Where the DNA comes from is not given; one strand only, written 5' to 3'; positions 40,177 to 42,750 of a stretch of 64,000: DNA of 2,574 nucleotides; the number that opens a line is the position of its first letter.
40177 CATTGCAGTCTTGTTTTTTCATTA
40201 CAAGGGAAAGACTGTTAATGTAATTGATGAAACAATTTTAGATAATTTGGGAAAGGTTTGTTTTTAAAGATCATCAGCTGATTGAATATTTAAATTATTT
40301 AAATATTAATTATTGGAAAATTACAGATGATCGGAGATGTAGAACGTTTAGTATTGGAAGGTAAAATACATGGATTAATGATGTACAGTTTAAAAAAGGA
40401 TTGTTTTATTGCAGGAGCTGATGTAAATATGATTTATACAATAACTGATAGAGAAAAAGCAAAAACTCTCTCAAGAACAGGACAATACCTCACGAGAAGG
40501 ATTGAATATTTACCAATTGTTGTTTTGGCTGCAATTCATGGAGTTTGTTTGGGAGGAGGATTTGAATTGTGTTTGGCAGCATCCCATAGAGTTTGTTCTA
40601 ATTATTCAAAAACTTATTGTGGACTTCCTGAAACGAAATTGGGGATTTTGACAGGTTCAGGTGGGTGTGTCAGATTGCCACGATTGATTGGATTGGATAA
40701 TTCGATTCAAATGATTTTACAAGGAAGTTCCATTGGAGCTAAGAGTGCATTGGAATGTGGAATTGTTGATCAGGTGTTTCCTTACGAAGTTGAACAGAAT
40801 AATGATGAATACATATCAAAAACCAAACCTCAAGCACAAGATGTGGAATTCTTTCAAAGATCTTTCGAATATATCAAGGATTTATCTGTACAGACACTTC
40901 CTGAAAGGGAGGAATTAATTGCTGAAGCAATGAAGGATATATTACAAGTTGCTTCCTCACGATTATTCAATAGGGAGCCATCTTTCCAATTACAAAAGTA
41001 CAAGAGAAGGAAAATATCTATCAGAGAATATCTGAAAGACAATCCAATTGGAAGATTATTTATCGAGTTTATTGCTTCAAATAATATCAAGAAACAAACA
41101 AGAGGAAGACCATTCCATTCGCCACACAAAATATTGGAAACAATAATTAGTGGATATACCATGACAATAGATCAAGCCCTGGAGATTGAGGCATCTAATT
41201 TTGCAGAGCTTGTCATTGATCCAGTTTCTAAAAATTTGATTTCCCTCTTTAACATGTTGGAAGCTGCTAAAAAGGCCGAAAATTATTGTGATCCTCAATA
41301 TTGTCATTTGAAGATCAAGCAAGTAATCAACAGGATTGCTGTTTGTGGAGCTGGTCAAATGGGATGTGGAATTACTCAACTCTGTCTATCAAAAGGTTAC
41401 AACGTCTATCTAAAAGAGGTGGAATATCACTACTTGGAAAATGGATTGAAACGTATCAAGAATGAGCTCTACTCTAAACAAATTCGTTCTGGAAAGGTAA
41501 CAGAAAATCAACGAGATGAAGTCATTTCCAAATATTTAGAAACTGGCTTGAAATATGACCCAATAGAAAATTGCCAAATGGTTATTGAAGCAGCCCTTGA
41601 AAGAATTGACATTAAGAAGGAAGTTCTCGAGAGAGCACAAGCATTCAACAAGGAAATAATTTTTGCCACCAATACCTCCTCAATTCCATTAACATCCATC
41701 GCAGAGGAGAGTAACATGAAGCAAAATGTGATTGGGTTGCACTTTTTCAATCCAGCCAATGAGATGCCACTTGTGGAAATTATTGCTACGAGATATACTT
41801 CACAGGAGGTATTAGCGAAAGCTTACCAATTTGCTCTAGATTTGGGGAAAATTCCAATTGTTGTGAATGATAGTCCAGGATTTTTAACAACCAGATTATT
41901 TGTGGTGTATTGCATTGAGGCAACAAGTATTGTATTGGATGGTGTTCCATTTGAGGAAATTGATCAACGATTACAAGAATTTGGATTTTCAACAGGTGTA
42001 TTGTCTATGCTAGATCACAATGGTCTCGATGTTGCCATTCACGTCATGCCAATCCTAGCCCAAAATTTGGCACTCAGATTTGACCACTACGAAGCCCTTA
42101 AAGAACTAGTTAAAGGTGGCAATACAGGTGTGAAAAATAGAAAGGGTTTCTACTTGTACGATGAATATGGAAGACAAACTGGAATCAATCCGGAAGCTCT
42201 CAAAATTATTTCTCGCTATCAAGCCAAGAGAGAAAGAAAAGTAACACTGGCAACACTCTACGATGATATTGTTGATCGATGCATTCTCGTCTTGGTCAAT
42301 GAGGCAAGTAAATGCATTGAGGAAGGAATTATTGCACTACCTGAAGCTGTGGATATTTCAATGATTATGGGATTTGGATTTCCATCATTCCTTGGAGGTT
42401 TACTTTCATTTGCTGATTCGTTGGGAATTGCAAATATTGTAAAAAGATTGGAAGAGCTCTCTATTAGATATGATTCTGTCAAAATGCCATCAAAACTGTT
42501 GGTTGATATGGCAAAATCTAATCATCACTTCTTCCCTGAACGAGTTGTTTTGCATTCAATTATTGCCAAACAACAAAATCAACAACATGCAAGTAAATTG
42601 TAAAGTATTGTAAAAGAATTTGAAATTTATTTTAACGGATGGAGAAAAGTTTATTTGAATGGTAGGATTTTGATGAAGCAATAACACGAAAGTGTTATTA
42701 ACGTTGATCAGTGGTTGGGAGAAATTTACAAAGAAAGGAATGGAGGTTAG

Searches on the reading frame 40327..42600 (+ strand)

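Call 4: search_protein_families(library=pfam, proteins=[window:40327-42600:+], max_evalue=0.01)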
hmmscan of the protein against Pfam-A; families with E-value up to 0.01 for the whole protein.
window:40327-42600:+ (758 aa): 4 families
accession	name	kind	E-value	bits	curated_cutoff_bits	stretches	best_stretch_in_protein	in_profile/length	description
PF02737.24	3HCDH_N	-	1.1e-49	169.3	22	1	337-515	2-179/180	3-hydroxyacyl-CoA dehydrogenase, NAD binding domain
PF00378.25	ECH_1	-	7e-25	88.2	27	1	16-159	43-183/251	Enoyl-CoA hydratase/isomerase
PF00725.27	3HCDH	-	5e-23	81.9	22.1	2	518-611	1-97/97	3-hydroxyacyl-CoA dehydrogenase, C-terminal domain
PF16113.10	ECH_2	-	8.2e-18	65.4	27.2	1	15-203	37-227/335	Enoyl-CoA hydratase/isomerase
